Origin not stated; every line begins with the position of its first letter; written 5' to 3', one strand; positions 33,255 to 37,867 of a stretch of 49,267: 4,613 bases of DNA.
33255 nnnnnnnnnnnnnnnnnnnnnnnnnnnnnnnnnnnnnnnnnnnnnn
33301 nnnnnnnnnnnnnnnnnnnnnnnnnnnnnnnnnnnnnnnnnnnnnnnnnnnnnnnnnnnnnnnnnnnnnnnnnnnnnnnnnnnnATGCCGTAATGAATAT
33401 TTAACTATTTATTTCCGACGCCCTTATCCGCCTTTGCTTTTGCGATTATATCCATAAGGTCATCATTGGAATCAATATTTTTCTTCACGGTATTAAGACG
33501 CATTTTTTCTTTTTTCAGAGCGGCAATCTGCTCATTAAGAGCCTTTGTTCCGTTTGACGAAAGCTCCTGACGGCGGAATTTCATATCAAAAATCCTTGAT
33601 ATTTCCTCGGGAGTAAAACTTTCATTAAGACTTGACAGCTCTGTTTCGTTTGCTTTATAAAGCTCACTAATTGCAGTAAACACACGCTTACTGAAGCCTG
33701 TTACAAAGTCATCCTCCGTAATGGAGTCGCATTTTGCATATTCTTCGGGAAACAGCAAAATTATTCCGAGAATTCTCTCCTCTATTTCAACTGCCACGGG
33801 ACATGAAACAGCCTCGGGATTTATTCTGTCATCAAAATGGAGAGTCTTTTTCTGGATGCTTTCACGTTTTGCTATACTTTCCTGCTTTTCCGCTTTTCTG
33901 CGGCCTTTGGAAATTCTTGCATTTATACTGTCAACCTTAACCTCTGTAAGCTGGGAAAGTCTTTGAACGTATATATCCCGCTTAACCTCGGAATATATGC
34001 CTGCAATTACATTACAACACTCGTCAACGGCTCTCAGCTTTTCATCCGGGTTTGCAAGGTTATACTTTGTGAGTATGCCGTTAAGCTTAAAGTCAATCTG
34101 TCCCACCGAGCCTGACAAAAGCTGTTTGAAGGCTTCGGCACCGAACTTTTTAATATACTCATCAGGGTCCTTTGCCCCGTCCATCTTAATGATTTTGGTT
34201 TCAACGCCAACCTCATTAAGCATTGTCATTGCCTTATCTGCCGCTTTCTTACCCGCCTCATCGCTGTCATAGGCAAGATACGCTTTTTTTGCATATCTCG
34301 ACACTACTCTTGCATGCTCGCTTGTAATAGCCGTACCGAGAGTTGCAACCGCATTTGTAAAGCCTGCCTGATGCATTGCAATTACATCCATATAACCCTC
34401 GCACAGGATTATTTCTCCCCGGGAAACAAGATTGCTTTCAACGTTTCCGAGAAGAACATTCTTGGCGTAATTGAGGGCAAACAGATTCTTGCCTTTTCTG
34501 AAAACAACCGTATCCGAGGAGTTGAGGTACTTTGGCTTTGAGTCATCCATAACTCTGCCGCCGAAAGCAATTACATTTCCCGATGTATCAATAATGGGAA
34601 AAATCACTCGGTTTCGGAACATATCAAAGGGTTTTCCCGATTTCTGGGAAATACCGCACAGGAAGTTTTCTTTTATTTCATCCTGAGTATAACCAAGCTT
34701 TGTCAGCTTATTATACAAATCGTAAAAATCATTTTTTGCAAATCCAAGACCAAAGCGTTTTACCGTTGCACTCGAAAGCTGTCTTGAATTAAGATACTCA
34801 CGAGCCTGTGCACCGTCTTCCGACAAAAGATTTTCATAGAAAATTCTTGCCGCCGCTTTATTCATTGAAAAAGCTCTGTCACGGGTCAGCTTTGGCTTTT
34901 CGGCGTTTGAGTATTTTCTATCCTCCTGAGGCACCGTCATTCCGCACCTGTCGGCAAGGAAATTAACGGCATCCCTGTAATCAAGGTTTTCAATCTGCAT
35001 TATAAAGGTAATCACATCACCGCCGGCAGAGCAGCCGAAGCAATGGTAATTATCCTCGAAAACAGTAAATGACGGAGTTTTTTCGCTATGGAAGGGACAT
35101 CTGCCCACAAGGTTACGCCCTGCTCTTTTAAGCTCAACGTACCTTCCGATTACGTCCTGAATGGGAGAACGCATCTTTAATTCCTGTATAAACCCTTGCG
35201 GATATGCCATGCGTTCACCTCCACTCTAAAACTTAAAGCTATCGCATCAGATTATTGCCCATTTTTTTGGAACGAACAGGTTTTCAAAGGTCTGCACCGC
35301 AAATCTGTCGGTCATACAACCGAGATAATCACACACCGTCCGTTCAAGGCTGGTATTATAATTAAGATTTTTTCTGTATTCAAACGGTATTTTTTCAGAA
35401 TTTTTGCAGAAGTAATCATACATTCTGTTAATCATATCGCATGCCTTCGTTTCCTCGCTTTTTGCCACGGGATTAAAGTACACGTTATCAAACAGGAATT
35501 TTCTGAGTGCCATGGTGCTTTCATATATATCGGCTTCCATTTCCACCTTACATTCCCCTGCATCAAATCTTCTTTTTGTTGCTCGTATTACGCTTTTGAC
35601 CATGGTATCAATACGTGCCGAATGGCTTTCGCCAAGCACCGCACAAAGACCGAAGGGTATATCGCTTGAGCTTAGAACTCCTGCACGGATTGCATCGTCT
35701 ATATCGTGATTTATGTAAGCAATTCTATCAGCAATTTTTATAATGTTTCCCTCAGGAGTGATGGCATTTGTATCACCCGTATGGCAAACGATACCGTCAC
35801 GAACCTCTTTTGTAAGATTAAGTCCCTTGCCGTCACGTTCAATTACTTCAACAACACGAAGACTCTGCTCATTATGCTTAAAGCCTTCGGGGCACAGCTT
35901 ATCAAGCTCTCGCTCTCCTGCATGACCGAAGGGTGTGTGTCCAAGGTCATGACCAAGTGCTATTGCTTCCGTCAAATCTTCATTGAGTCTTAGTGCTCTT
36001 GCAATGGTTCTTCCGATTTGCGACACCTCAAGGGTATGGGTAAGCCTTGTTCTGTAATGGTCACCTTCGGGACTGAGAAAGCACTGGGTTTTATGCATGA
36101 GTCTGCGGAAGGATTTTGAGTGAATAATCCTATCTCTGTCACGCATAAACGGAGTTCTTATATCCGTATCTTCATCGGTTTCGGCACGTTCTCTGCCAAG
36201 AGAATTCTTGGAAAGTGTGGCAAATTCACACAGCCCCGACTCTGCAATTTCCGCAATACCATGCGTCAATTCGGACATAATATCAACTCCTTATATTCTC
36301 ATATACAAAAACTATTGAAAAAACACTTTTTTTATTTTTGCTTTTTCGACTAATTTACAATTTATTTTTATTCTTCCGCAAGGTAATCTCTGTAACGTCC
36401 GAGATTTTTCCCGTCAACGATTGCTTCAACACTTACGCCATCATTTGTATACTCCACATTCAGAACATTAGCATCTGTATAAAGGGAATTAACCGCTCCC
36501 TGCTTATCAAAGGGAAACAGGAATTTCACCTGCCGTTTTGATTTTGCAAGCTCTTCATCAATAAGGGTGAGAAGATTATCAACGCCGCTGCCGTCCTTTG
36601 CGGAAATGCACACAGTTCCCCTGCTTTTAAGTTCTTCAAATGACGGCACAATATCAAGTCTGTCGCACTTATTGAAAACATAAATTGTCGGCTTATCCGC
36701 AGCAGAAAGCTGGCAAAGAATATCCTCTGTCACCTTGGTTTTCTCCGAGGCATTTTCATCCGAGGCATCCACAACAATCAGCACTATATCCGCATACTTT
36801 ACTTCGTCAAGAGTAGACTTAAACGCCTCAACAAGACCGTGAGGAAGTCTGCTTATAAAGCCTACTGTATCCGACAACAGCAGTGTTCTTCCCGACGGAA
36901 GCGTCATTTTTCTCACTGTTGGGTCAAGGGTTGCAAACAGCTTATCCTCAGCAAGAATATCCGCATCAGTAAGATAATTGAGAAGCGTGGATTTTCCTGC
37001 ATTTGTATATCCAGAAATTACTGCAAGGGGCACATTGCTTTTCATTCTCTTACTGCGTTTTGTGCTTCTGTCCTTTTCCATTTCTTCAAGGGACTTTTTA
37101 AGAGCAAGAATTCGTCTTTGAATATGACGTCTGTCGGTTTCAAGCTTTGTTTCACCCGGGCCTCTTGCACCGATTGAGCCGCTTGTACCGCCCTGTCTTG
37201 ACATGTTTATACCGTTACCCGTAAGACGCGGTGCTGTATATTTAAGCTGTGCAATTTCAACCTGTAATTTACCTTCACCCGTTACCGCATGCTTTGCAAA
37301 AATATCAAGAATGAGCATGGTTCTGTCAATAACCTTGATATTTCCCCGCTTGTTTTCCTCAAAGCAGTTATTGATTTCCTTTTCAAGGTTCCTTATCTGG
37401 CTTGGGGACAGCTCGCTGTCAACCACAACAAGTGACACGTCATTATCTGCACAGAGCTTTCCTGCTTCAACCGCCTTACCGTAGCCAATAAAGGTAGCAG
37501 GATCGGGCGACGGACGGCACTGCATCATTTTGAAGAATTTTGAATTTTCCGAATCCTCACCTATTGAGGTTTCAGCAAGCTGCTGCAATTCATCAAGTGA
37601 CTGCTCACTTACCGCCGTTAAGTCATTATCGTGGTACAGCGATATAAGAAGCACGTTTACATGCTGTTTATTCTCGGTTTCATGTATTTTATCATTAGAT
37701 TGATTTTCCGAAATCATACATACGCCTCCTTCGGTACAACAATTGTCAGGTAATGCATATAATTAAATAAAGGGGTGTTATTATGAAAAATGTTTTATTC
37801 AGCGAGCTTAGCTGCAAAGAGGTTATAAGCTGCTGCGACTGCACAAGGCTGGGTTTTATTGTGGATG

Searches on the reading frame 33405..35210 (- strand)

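Call 33: search_protein_families(library=pfam, proteins=[window:33405-35210:-], max_evalue=0.00001)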
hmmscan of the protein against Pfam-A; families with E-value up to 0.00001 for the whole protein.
window:33405-35210:- (601 aa): 8 families
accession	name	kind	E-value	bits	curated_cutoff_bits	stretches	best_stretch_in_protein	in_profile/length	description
PF08275.17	DNAG_N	-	1.8e-37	128.8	26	1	124-250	2-128/128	DNA primase catalytic core, N-terminal domain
PF01807.25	Zn_ribbon_DnaG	-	5.7e-33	113.1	24.9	1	5-96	3-96/98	CHC2 zinc finger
PF13155.12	Toprim_2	-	7.4e-27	94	22.1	1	268-353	1-88/88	Toprim-like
PF13662.12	Toprim_4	-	9.1e-21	74.3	25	1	265-337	1-80/85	Toprim domain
PF01751.28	Toprim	-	1.3e-14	54.5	23.1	1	266-333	1-82/96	Toprim domain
PF10410.14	DnaB_bind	-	2.3e-13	50.6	20.6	1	372-425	1-54/56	DnaB-helicase binding domain of primase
PF13362.12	Toprim_3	-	3.6e-09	37.4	27.2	1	267-358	2-94/95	Toprim domain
PF00772.26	DnaB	-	6.2e-07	29.8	23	1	471-523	3-56/103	DnaB-like helicase N terminal domain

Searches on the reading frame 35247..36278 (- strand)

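Call 33: search_protein_families(library=pfam, proteins=[window:35247-36278:-], max_evalue=0.00001)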
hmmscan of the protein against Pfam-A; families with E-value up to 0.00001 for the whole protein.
window:35247-36278:- (343 aa): 2 families
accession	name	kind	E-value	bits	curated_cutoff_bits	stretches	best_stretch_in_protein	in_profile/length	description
PF13286.11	HD_assoc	-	7.5e-20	71.7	22.2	1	245-332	1-90/91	Phosphohydrolase-associated domain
PF01966.28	HD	-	3.7e-17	63.1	22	1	78-187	1-114/116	HD domain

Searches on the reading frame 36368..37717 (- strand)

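Call 33: search_protein_families(library=pfam, proteins=[window:36368-37717:-], max_evalue=0.00001)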
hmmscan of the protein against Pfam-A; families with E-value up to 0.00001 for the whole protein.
window:36368-37717:- (449 aa): 5 families
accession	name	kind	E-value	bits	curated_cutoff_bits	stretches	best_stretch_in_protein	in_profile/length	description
PF16360.10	GTP-bdg_M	-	1.6e-29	102.7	29.5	1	143-224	1-79/79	GTP-binding GTPase Middle Region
PF13167.11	GTP-bdg_N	-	5.6e-23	81.8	25.4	1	38-141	1-89/89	GTP-binding GTPase N-terminal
PF01926.29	MMR_HSR1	-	1.6e-21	77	21.9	1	233-350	3-113/113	50S ribosome-binding GTPase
PF00009.33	GTP_EFTU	-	5.4e-08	33.1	26.5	0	306-390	90-186/188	Elongation factor Tu GTP binding domain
PF00350.29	Dynamin_N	-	3.3e-06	27.7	27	0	234-268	3-37/168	Dynamin family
